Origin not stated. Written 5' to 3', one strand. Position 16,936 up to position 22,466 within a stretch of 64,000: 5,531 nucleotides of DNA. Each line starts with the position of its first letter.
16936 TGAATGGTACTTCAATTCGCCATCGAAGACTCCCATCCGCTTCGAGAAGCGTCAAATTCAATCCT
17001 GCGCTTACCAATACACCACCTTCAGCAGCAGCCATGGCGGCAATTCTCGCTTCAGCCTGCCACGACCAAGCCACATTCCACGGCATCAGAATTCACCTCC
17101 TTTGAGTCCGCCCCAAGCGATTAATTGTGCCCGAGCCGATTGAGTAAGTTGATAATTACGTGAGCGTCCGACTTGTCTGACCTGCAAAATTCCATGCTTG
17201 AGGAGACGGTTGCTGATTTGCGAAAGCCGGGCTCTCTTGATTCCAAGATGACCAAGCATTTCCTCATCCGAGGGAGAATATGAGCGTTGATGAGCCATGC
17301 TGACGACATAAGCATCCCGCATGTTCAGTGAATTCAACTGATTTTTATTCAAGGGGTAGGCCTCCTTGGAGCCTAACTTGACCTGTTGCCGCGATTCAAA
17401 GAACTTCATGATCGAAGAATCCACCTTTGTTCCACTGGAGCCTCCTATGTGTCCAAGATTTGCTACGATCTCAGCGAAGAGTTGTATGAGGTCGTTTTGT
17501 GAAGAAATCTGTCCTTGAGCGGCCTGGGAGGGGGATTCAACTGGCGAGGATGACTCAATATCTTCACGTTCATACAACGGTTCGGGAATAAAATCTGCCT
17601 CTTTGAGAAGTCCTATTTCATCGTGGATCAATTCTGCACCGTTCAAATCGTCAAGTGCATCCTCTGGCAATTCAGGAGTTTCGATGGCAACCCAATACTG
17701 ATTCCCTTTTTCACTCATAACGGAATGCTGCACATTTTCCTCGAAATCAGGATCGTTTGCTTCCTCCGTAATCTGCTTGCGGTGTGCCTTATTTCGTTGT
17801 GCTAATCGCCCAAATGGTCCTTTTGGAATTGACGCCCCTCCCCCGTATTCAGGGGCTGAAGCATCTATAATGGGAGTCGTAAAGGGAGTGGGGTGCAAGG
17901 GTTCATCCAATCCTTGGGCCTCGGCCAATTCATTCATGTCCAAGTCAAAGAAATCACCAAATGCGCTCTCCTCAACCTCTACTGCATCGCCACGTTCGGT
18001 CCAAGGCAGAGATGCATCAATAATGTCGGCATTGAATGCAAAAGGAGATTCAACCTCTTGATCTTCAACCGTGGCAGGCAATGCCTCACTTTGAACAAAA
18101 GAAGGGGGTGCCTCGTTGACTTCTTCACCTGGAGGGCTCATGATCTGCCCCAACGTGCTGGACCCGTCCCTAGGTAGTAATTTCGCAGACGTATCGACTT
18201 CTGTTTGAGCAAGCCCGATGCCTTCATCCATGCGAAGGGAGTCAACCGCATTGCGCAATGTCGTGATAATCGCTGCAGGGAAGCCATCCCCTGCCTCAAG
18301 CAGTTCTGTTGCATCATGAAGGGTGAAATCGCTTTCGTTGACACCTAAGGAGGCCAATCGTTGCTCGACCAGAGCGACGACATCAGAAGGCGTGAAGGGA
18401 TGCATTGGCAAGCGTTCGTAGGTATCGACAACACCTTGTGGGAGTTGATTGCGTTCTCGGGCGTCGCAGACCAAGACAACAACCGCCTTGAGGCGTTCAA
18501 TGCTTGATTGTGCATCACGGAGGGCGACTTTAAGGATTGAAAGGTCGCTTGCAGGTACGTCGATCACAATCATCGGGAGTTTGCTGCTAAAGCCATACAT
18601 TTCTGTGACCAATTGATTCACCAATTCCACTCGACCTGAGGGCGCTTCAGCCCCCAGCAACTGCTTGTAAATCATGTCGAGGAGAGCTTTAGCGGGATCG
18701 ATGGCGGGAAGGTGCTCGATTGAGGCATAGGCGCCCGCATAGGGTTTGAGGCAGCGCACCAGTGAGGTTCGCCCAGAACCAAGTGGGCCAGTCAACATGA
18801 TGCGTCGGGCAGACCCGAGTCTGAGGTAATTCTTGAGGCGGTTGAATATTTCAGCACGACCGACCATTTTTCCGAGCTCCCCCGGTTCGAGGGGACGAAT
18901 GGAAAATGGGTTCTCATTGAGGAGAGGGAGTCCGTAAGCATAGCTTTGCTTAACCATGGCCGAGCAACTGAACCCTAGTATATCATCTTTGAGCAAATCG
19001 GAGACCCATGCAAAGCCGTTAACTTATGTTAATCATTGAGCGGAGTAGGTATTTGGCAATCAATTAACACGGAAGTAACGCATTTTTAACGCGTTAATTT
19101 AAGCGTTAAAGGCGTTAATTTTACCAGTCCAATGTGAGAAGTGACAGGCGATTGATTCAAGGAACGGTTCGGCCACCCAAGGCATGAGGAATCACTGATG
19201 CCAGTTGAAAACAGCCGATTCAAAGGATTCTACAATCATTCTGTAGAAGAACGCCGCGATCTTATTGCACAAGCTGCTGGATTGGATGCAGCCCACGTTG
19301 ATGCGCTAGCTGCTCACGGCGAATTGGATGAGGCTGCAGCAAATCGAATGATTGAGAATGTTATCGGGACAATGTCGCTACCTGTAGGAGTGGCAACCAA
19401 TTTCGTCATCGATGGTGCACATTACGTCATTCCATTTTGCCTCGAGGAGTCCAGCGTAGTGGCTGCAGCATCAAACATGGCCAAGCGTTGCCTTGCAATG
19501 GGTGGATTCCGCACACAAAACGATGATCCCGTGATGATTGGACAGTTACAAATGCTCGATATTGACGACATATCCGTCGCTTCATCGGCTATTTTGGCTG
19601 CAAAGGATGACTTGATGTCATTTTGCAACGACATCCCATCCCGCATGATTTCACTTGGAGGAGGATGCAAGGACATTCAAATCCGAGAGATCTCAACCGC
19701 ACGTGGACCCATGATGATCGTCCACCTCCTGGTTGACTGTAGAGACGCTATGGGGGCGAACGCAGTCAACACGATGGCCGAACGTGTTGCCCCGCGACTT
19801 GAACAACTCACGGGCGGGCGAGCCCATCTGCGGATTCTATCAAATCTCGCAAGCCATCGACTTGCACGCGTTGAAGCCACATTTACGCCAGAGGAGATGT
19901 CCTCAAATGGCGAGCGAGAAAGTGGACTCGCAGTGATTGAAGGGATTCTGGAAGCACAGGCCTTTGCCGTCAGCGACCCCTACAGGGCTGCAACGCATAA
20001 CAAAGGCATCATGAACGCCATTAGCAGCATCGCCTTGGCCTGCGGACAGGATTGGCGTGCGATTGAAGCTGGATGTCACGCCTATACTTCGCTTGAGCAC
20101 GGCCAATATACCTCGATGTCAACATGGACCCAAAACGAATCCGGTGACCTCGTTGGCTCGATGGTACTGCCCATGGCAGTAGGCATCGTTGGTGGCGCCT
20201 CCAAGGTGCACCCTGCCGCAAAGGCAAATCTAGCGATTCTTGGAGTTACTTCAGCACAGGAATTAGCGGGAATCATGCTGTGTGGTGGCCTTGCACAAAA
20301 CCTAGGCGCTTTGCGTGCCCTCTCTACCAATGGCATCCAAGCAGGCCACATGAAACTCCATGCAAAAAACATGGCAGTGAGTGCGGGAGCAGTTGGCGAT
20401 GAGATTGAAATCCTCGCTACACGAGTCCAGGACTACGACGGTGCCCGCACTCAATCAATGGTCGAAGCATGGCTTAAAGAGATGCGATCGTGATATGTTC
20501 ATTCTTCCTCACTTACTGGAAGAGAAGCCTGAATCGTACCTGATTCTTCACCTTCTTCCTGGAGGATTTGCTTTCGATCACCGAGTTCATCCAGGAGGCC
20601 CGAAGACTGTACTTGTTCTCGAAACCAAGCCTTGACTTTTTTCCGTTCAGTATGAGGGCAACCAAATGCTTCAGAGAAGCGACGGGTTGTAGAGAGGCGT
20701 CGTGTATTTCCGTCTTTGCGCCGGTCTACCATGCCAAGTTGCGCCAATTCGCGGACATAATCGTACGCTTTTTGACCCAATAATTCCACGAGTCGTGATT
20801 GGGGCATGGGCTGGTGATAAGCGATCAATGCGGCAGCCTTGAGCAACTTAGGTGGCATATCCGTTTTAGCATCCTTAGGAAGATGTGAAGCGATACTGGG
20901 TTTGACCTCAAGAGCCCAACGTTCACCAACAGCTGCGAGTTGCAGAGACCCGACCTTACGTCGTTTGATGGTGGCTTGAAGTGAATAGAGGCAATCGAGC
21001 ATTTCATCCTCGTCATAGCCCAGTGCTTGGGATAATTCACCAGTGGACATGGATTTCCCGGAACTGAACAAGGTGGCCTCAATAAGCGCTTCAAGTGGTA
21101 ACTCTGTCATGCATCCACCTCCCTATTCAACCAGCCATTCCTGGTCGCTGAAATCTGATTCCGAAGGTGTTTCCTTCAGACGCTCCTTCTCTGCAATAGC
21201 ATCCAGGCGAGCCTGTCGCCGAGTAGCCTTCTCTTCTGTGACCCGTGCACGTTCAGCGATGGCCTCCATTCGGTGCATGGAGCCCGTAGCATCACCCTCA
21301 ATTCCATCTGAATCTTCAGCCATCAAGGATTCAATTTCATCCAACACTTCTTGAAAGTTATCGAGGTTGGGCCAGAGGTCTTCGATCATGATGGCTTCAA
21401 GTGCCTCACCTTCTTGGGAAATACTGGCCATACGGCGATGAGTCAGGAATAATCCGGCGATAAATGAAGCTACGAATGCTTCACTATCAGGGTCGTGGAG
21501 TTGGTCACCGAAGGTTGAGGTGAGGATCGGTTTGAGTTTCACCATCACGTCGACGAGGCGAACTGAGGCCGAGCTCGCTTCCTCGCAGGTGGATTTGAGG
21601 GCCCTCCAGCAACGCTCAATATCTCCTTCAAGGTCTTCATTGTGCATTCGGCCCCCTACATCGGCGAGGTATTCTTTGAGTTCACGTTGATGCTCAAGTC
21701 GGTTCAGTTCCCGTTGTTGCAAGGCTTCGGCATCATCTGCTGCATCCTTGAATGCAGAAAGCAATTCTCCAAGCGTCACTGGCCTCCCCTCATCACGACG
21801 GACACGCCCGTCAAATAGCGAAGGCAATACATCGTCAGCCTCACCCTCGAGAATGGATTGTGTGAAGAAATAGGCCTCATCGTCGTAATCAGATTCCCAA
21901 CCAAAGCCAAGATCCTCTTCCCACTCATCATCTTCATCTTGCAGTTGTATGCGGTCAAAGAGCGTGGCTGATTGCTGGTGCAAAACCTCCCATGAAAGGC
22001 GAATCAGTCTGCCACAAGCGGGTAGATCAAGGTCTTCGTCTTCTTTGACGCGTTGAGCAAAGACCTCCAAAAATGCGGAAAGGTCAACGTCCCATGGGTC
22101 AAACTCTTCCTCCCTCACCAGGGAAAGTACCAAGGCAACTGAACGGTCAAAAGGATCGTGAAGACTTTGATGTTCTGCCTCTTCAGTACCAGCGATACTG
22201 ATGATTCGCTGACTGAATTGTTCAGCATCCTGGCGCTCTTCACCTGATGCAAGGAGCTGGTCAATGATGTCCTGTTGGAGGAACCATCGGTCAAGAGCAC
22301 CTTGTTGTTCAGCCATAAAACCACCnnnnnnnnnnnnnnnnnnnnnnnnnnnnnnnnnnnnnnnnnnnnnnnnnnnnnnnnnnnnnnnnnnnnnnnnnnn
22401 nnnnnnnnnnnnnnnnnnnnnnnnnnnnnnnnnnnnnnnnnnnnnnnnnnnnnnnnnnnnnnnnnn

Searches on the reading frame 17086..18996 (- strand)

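Call 66: search_protein_families(library=pfam, proteins=[window:17086-18996:-], max_evalue=0.001)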
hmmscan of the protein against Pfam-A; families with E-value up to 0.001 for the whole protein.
window:17086-18996:- (636 aa): 1 family
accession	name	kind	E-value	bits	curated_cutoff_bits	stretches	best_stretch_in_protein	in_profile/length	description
PF13191.12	AAA_16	-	5.2e-06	27.5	32.6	1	44-178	2-139/167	AAA ATPase domain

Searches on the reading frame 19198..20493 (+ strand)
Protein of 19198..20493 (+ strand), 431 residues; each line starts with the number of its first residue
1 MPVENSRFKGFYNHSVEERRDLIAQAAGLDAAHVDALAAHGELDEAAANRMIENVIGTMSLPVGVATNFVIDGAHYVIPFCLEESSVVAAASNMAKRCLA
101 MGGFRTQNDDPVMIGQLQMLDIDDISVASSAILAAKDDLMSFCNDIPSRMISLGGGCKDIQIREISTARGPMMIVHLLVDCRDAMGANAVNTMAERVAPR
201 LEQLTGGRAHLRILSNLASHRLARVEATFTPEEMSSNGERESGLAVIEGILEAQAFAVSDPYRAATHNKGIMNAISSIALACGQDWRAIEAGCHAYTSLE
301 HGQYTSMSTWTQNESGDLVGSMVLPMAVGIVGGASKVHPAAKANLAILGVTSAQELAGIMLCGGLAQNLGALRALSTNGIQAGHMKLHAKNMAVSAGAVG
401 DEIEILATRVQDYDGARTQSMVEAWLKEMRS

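Call 66: search_protein_families(library=pfam, proteins=[window:19198-20493:+], max_evalue=0.001)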
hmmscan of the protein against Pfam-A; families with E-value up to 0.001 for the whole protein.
window:19198-20493:+ (431 aa): 1 family
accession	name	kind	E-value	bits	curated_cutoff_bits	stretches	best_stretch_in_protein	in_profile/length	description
PF00368.23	HMG-CoA_red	-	1.1e-104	350.8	27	1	15-389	1-368/368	Hydroxymethylglutaryl-coenzyme A reductase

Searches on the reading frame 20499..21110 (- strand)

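Call 66: search_protein_families(library=pfam, proteins=[window:20499-21110:-], max_evalue=0.001)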
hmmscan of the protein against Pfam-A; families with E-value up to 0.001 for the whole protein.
window:20499-21110:- (203 aa): 1 family
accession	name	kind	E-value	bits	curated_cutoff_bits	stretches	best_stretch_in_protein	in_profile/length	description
PF04079.22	SMC_ScpB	-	7.1e-24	84.6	27.4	1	9-153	2-153/160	Segregation and condensation complex subunit ScpB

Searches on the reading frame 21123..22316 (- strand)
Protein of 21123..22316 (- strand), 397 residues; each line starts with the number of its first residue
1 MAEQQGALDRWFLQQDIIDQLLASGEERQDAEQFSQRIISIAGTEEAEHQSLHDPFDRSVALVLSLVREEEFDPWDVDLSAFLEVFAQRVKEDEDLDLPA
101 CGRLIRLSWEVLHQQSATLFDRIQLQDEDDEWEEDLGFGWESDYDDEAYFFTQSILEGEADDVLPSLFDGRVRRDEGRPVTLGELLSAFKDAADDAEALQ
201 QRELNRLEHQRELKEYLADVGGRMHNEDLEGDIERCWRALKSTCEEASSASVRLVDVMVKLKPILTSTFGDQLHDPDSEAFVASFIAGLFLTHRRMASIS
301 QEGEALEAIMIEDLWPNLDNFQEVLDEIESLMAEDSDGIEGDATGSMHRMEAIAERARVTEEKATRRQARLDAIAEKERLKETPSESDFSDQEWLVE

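Call 66: search_protein_families(library=pfam, proteins=[window:21123-22316:-], max_evalue=0.001)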
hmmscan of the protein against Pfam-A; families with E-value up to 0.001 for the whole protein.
window:21123-22316:- (397 aa): 1 family
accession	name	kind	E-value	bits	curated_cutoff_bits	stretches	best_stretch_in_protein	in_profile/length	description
PF02616.19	SMC_ScpA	-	0.0002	21.9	24.6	0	66-133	1-69/232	Segregation and condensation protein ScpA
